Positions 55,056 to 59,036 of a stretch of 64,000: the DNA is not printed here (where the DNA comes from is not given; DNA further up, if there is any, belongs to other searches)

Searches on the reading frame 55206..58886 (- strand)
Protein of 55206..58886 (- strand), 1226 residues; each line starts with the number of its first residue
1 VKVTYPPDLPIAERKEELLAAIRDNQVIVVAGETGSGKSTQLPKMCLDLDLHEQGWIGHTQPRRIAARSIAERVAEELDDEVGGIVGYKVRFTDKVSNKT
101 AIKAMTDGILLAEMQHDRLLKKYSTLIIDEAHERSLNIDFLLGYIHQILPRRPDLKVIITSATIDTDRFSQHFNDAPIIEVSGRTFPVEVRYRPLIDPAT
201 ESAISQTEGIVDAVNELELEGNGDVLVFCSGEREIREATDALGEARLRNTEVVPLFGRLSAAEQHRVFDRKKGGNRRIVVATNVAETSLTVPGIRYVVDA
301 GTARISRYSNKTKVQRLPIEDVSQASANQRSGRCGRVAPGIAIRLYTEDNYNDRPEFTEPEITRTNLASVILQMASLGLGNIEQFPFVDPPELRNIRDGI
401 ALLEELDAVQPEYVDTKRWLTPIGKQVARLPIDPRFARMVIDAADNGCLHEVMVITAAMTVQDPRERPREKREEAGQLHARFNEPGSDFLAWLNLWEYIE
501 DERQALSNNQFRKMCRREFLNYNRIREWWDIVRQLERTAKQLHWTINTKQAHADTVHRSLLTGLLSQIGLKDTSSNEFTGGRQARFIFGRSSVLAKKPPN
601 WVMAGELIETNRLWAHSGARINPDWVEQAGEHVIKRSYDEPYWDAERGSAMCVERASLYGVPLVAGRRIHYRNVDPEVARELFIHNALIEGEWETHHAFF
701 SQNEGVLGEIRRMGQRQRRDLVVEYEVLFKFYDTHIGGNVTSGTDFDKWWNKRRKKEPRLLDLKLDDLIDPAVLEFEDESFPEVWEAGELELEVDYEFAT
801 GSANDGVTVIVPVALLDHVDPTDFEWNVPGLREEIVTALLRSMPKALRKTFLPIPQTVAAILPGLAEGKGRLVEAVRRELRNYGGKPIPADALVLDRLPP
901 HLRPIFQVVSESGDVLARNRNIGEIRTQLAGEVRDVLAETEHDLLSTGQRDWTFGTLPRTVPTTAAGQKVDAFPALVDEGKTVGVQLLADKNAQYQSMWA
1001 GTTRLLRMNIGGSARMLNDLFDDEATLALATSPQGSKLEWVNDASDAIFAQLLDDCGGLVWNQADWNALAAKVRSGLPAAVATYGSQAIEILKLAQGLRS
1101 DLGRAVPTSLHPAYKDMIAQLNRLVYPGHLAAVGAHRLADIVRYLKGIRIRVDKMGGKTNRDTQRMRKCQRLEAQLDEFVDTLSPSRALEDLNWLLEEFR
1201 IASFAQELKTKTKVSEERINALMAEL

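Call 28: search_protein_families(library=pfam, proteins=[window:55206-58886:-], max_evalue=1)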
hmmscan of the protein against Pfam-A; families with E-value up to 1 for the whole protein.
window:55206-58886:- (1226 aa): 16 families
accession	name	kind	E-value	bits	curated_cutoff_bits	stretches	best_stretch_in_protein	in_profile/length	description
PF11898.13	DUF3418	-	4.8e-174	580.7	25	1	647-1224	2-581/582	Domain of unknown function (DUF3418)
PF00271.37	Helicase_C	-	3.2e-15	56.8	23.5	1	215-337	7-109/110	Helicase conserved C-terminal domain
PF07717.22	OB_NTP_bind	-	2.9e-12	47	29.5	1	556-632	1-82/83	Oligonucleotide/oligosaccharide-binding (OB)-fold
PF21010.2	HA2_C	-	1.4e-09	38.8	21.3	1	433-491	1-76/77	Helicase associated domain (HA2), ratchet-like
PF00270.35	DEAD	-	8e-08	32.6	26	1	17-165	6-161/167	DEAD/DEAH box helicase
PF13401.12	AAA_22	-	3e-05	24.8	27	1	24-145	4-104/130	AAA domain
PF13245.12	AAA_19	-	0.00019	22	25.1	1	21-135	7-103/134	AAA domain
PF25199.1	nSTAND_NTPase5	-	0.0015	18.8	34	1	21-57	37-72/145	Novel STAND NTPase 5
PF00005.33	ABC_tran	-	0.016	16.3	25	1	22-57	8-42/137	ABC transporter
PF19539.4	DUF6063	-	0.017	14.8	27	1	483-562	117-197/244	Family of unknown function (DUF6063)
PF13191.12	AAA_16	-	0.02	15.9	32.6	1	18-81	15-85/167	AAA ATPase domain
PF00437.27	T2SSE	-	0.02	14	24.9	1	14-47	130-164/370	Type II/IV secretion system protein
PF13604.12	AAA_30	-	0.039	14.1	27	1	24-132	17-98/191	AAA domain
PF22590.2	Cas3-like_C_2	-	0.081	13.6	27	1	267-336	54-103/106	CRISPR-associated nuclease/helicase Cas3, C-terminal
PF10116.14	Host_attach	-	0.092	13.8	26.7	0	297-341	4-47/138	Protein required for attachment to host cells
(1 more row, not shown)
